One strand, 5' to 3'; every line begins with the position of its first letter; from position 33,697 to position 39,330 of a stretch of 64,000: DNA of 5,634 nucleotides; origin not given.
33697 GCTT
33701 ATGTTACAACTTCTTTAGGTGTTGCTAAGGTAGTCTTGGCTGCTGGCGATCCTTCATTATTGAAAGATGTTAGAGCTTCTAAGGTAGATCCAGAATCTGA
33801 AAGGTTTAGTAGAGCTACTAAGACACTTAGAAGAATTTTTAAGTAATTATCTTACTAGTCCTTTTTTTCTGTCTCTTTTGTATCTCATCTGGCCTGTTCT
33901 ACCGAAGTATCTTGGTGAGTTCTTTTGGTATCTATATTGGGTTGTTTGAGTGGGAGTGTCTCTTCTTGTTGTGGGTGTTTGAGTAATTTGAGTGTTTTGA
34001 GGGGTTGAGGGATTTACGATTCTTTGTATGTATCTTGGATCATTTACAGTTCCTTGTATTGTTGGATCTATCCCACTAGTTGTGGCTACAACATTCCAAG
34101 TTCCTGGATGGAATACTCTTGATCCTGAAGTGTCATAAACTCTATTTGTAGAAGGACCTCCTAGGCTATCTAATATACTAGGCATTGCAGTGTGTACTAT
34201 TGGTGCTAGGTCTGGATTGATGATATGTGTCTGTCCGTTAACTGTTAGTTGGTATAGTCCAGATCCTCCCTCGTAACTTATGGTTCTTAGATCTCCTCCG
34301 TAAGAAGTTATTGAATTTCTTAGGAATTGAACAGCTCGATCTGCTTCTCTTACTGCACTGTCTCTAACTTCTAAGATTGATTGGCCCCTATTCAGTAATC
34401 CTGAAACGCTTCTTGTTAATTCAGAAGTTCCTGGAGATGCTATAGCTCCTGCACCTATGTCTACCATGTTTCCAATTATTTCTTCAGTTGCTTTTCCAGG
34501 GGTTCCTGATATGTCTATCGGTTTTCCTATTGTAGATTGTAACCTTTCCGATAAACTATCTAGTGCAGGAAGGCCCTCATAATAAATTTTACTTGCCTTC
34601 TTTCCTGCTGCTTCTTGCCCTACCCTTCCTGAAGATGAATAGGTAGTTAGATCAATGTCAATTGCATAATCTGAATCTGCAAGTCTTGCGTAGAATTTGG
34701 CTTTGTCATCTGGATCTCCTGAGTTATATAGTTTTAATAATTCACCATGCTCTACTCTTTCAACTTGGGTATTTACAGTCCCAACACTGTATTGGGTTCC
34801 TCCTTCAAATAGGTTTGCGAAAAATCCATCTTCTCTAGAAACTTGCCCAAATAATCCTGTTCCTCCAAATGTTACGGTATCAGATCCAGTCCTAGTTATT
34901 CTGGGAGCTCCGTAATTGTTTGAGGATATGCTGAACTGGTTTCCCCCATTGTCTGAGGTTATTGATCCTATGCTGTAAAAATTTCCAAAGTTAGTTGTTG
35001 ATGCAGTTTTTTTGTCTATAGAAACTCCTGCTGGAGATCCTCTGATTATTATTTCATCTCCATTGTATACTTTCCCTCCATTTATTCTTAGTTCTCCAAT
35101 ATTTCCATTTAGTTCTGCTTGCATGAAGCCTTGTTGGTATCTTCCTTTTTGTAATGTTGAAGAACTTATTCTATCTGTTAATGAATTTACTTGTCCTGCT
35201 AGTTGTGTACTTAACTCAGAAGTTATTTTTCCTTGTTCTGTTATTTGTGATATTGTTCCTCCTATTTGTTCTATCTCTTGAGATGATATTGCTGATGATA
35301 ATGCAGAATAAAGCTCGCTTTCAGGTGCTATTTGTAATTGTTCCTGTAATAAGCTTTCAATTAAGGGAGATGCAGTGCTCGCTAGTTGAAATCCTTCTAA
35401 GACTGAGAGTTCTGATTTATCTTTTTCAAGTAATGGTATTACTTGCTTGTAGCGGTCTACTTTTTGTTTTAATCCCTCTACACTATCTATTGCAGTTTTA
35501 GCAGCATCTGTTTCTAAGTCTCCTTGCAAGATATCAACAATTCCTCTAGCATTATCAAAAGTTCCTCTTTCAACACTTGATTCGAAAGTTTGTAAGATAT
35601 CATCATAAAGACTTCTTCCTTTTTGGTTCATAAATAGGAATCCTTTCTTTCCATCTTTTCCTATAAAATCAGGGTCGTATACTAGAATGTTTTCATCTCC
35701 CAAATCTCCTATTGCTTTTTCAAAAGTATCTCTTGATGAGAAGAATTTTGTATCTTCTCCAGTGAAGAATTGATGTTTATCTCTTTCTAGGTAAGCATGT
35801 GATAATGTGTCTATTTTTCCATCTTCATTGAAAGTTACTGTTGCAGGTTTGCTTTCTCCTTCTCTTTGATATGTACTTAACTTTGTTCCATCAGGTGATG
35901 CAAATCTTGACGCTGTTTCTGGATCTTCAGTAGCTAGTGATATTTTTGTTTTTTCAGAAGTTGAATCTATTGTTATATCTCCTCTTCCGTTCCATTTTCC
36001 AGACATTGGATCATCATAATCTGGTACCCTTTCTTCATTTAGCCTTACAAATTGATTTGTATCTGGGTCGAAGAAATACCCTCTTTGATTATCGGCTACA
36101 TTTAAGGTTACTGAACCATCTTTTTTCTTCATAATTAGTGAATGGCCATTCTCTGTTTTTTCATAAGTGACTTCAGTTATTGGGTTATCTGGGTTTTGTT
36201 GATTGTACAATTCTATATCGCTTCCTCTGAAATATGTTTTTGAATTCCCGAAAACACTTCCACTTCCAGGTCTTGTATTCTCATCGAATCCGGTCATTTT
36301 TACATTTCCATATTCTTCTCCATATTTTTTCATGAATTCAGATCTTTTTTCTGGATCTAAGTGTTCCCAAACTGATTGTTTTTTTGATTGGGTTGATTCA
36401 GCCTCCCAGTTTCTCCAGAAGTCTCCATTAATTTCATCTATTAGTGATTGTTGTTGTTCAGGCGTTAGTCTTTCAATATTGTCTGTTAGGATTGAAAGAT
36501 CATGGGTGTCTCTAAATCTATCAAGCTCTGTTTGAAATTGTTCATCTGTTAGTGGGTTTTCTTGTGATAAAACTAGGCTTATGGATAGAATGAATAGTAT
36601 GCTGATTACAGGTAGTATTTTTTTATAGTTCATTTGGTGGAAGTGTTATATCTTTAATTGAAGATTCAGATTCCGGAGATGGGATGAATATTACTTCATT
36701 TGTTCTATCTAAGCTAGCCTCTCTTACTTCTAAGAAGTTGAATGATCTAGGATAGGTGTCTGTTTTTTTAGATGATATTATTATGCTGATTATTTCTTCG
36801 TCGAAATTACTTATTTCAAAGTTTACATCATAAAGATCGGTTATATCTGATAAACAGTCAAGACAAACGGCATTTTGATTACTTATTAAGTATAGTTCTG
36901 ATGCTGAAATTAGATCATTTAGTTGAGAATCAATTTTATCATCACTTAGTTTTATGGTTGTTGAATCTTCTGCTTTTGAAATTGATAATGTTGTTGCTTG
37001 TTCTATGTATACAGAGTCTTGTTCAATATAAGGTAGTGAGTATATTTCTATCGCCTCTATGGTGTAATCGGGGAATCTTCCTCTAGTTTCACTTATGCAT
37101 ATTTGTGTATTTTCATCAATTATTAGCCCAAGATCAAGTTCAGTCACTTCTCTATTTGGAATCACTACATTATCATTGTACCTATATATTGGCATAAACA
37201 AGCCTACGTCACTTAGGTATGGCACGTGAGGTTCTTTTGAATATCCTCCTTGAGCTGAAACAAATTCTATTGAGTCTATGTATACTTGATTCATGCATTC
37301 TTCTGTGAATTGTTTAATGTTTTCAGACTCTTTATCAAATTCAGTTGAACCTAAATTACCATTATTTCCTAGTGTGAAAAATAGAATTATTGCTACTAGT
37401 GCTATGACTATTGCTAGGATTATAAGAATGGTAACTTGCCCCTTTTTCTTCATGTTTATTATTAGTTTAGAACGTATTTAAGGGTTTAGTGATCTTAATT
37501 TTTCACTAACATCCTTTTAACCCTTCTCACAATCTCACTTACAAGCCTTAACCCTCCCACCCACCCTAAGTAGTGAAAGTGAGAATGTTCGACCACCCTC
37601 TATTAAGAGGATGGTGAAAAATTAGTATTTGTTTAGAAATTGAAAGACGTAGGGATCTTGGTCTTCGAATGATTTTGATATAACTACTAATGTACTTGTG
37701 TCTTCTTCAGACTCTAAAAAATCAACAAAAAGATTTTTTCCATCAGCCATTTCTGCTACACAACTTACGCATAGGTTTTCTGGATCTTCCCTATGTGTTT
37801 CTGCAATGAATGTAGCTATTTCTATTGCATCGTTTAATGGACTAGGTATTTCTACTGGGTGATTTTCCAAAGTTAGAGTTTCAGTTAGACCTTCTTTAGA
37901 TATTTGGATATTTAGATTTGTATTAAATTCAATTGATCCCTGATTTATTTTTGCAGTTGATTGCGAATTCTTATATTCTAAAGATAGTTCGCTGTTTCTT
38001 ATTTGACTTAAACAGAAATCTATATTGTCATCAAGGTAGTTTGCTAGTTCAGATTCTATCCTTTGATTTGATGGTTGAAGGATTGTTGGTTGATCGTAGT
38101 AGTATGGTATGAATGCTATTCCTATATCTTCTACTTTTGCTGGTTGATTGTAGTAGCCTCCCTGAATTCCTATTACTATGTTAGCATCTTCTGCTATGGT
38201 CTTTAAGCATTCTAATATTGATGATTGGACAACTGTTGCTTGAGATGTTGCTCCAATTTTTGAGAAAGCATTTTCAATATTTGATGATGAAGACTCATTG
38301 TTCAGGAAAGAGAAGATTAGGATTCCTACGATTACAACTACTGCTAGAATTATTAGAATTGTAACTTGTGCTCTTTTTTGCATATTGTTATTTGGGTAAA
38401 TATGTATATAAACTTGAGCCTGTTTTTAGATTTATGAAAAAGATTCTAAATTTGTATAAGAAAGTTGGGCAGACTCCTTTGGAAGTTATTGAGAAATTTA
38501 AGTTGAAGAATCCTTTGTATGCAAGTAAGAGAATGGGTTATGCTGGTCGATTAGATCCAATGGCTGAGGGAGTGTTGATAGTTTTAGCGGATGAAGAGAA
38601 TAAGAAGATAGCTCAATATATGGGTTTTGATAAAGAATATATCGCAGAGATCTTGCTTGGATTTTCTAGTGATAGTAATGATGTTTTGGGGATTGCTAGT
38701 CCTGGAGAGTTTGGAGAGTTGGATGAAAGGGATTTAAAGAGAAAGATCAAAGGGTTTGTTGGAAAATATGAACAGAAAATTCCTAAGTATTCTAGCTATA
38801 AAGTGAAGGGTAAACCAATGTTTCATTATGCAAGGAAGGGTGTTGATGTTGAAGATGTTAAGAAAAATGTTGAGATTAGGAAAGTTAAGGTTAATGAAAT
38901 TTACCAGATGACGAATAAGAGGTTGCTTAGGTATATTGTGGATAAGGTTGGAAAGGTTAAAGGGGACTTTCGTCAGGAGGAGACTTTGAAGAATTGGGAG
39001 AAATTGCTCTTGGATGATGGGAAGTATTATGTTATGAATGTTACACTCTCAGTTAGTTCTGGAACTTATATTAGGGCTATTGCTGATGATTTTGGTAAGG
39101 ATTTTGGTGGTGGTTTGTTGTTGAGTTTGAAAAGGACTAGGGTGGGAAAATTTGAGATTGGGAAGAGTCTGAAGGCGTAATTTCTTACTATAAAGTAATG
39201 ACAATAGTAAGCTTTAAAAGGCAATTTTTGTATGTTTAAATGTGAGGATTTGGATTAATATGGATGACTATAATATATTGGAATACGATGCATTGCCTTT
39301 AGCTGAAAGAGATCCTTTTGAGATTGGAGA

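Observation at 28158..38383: Minus-strand island of large secreted proteins interleaved with pilin-like (class III signal) paralogs: candidate cell-surface/attachment apparatus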

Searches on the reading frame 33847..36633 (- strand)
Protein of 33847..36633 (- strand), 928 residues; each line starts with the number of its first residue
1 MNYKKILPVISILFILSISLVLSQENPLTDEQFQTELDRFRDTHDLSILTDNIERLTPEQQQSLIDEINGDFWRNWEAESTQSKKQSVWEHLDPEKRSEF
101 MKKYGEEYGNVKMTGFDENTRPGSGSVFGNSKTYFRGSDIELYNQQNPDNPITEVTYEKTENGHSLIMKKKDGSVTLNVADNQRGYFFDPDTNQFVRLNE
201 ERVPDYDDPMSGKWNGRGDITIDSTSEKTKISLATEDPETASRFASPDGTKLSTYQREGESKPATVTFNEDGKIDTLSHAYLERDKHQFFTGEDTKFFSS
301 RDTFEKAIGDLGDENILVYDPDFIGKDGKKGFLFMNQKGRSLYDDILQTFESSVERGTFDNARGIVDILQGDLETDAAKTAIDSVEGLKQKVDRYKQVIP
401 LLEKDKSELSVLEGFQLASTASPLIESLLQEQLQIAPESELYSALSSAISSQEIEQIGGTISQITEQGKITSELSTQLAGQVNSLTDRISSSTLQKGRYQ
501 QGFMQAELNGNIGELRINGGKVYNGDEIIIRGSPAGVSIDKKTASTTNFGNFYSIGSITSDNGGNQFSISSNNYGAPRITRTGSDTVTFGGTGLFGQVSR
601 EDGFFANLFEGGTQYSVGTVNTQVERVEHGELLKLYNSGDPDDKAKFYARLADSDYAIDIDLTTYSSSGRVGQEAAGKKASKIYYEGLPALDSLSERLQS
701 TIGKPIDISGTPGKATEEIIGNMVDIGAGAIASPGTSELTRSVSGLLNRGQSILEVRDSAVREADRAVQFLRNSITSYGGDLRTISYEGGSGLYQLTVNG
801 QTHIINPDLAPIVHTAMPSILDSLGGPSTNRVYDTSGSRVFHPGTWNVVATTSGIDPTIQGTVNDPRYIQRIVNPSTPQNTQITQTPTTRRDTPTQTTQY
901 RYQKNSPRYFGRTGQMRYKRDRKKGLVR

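Call 3: search_protein_families(library=pfam, proteins=[window:33847-36633:-], max_evalue=1)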
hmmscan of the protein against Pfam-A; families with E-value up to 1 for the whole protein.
window:33847-36633:- (928 aa): 2 families
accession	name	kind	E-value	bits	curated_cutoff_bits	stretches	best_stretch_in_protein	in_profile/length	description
PF21496.2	MIC5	-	0.023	15.3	27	1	444-474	20-50/74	Microneme protein MIC5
PF04472.17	SepF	-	0.095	13.4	27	0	747-786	20-59/72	Cell division protein SepF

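Call 19: find_homologous_proteins(query=window:33847-36633:-, max_evalue=0.001)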
Query window:33847-36633:- (928 aa): 4 proteins with E <= 0.001 among 8000 candidates.
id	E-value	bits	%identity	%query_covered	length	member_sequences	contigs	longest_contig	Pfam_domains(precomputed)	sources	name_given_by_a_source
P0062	0.0e+0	1526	75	100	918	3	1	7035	-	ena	-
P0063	0.0e+0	1161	58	100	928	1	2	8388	-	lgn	-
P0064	2.0e-223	763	41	100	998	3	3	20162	-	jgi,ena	-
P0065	1.2e-210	720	40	100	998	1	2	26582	-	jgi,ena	-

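Call 21: find_encoding_contigs(protein=P0065, flank=10000, max_places=2)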
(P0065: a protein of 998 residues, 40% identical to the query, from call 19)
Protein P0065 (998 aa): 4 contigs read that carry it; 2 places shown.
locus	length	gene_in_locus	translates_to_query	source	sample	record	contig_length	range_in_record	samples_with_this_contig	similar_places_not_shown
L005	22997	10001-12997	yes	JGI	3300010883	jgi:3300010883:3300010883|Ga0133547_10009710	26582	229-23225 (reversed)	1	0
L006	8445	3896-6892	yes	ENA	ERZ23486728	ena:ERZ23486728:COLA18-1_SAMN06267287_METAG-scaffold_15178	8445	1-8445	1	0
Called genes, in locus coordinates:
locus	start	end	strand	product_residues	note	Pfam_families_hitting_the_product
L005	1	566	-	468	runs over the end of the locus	PF04055:Radical_SAM, PF13673:Acetyltransf_10 (faint), PF16199:Radical_SAM_C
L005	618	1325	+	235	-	PF01209:Ubie_methyltran, PF13489:Methyltransf_23, PF05175:MTS (weak), PF13847:Methyltransf_31, PF08241:Methyltransf_11, PF08242:Methyltransf_12, PF13649:Methyltransf_25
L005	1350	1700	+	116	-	-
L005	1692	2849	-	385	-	PF00152:tRNA-synt_2 (weak), PF13393:tRNA-synt_His, PF00587:tRNA-synt_2b (weak), PF03129:HGTP_anticodon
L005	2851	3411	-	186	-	-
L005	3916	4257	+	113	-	-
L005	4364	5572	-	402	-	PF01702:TGT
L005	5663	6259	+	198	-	PF01694:Rhomboid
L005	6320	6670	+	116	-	-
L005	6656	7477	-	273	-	-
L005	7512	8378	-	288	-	PF01509:TruB_N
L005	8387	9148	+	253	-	-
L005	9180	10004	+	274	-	-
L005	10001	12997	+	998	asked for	-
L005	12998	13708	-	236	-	-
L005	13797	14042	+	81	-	-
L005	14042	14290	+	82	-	-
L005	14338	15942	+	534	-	-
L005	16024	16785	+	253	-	-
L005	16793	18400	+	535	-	-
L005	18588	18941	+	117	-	-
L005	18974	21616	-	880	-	PF00521:DNA_topoisoIV, PF03989:DNA_gyraseA_C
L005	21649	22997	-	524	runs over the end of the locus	?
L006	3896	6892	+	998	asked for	-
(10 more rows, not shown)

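Call 28: search_protein_families(library=ncbifam, proteins=[window:33847-36633:-], max_evalue=1)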
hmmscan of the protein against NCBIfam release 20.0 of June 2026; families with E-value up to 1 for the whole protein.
window:33847-36633:- (928 aa): 0 families

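Call 58: search_solved_structures(query=A6, max_evalue=1)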
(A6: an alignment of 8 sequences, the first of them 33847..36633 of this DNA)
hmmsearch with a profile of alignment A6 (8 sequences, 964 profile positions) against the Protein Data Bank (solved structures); distinct sequences matched with E-value up to 1: 6.
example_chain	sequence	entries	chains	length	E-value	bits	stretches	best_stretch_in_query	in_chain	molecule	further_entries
7ad3_F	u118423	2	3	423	0.11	13.7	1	462-562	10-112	STE4 isoform 1 | Guanine nucleotide-binding protein subunit beta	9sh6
2k3d_A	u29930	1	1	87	0.15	13.3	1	276-319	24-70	Lin0334 protein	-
8erm_A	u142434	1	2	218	0.22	12.7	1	534-625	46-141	B-type flagellin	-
2d3e_A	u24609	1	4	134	0.33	12.2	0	402-519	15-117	General control protein GCN4 and Tropomyosin 1 alpha chain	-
4v81_F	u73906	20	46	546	0.64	11.2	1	307-406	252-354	T-complex protein 1 subunit zeta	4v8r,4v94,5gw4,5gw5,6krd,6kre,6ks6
2efr_A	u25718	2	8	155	0.66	11.2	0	395-521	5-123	General control protein GCN4 and Tropomyosin 1 alpha chain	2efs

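Call 74: predict_structure(alignment_id=A7)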
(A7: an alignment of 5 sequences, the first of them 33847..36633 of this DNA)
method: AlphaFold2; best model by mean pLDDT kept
length: 928 residues; sequences in the alignment: 5
mean_pLDDT: 47.7   pTM: 0.33
mean pLDDT of the five models: 47.7, 43.5, 42.8, 40.8, 39.4
residues with pLDDT >= 90: 0; 70-90: 115; 50-70: 273; < 50: 540
segments of 3 or more residues with pLDDT < 50: 1-5, 15-25, 73-75, 77-80, 104-133, 135-138, 237-242, 247-264, 268-360, 400-480, 482-630, 664-672, 706-721, 725-736, 825-910
pLDDT, mean of each block of 10 residues (from residue 1): 53 45 56 83 73 81 74 48 61 68 44 37 39 47 65 65 69 72 64 65 61 61 64 53 48 37 46 41 31 35 39 33 33 33 36 39 52 58 57 55 44 37 37 37 40 45 42 45 45 31 20 23 26 27 28 27 31 31 31 27 37 35 44 53 58 57 45 55 69 74 51 38 48 47 59 66 82 79 63 65 75 68 42 29 29 24 23 22 22 28 43 52 52
secondary structure, 60 per line:
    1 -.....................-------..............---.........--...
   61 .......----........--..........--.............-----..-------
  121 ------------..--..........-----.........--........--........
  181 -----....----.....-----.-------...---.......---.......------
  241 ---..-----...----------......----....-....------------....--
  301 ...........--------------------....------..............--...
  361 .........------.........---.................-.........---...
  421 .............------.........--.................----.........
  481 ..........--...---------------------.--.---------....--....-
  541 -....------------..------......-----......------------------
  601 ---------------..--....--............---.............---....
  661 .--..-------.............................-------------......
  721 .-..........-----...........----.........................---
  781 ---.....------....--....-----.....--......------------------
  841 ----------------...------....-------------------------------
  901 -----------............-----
elements in order (helices of 4 or more, strands of 3 or more residues): H2-22 H30-43 H47-55 H58-67 H72-79 H82-91 H94-106 H137-146 E152-160 E163-170 E173-180 E186-189 E194-198 E212-214 E218-224 E228-234 E251-253 E264-269 E274-277 H279-282 E295-298 H301-311 E332-335 H342-355 H358-369 H376-384 H388-404 H406-414 H418-433 H440-448 H451-467 H472-490 E530-533 E536-539 H542-545 E566-571 E577-582 E620-623 H626-637 H641-653 E657-661 H673-701 H715-721 H723-732 H738-748 H753-777 E784-788 E795-798 E801-804 H810-814 H817-822 H866-869 H912-923

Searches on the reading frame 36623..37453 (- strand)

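Call 3: search_protein_families(library=pfam, proteins=[window:36623-37453:-], max_evalue=1)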
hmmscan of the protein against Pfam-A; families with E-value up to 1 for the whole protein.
window:36623-37453:- (276 aa): 3 families
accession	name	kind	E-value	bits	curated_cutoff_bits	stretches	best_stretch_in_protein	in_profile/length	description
PF12704.14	MacB_PCD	-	0.38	11.4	27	1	8-40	1-34/207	MacB-like periplasmic core domain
PF05170.20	AsmA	-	0.39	9.9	29.8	0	1-28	1-31/607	AsmA family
PF22812.1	CR_prot_dom_plant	-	0.48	11.3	34.1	1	3-28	35-59/71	Plant cysteine-rich protein domain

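Call 28: search_protein_families(library=ncbifam, proteins=[window:36623-37453:-], max_evalue=1)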
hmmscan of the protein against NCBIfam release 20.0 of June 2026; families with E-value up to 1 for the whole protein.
window:36623-37453:- (276 aa): 1 family
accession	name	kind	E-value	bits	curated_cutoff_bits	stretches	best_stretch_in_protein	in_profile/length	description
NF033598.2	elast_bind_EbpS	equivalog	0.19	10.6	300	1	2-42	300-341/498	elastin-binding protein EbpS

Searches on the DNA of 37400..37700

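Call 67: search_rna_families(source=window, start=37400, end=37700, threshold=evalue, max_evalue=1)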
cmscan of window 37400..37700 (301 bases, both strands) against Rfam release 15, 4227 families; matches with E-value up to 1: 1.
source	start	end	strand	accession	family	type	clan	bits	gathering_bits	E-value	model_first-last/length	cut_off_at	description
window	37467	37527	-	RF03339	mir-3047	Gene; miRNA;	-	18.6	53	0.38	1-61/61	no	mir-3047 microRNA precursor family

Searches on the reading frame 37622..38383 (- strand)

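Call 3: search_protein_families(library=pfam, proteins=[window:37622-38383:-], max_evalue=1)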
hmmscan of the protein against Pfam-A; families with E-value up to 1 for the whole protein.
window:37622-38383:- (253 aa): 3 families
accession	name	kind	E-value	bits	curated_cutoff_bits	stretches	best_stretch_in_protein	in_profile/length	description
PF11694.13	DUF3290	-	0.043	14.2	31.3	1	7-79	49-120/144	Protein of unknown function (DUF3290)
PF10717.14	ODV-E18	-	0.074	13.4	28.1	1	9-39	27-61/87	Occlusion-derived virus envelope protein ODV-E18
PF21128.4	MCM4_WHD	-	0.46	11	24.4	0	24-71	15-64/75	MCM4, winged helix domain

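Call 28: search_protein_families(library=ncbifam, proteins=[window:37622-38383:-], max_evalue=1)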
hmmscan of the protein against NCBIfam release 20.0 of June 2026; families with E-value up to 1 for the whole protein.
window:37622-38383:- (253 aa): 2 families
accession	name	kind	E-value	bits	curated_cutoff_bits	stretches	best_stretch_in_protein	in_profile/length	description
NF042931.1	SAG1386_EF1546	equivalog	0.059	13.4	80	1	7-54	31-77/158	SAG1386/EF1546 family surface-associated protein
NF047694.1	TnucaseNucIStaph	equivalog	0.17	11.4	250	1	7-56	5-52/175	thermonuclease NucI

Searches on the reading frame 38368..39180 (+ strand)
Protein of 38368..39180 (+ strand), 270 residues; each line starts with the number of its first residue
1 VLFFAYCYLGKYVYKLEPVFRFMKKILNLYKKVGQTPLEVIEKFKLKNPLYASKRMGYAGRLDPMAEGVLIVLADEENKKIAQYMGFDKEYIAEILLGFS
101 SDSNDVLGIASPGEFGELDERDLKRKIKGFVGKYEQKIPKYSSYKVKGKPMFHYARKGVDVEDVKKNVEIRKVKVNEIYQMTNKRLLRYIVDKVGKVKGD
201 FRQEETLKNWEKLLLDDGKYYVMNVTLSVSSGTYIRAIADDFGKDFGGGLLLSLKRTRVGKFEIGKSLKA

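Call 6: search_protein_families(library=pfam, proteins=[window:38368-39180:+], max_evalue=0.001)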
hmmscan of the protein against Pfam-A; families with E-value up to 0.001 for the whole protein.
window:38368-39180:+ (270 aa): 1 family
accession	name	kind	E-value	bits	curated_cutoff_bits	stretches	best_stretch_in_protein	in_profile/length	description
PF01509.24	TruB_N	-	1.4e-31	110.3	27.3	1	51-180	4-134/149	TruB family pseudouridylate synthase (N terminal domain)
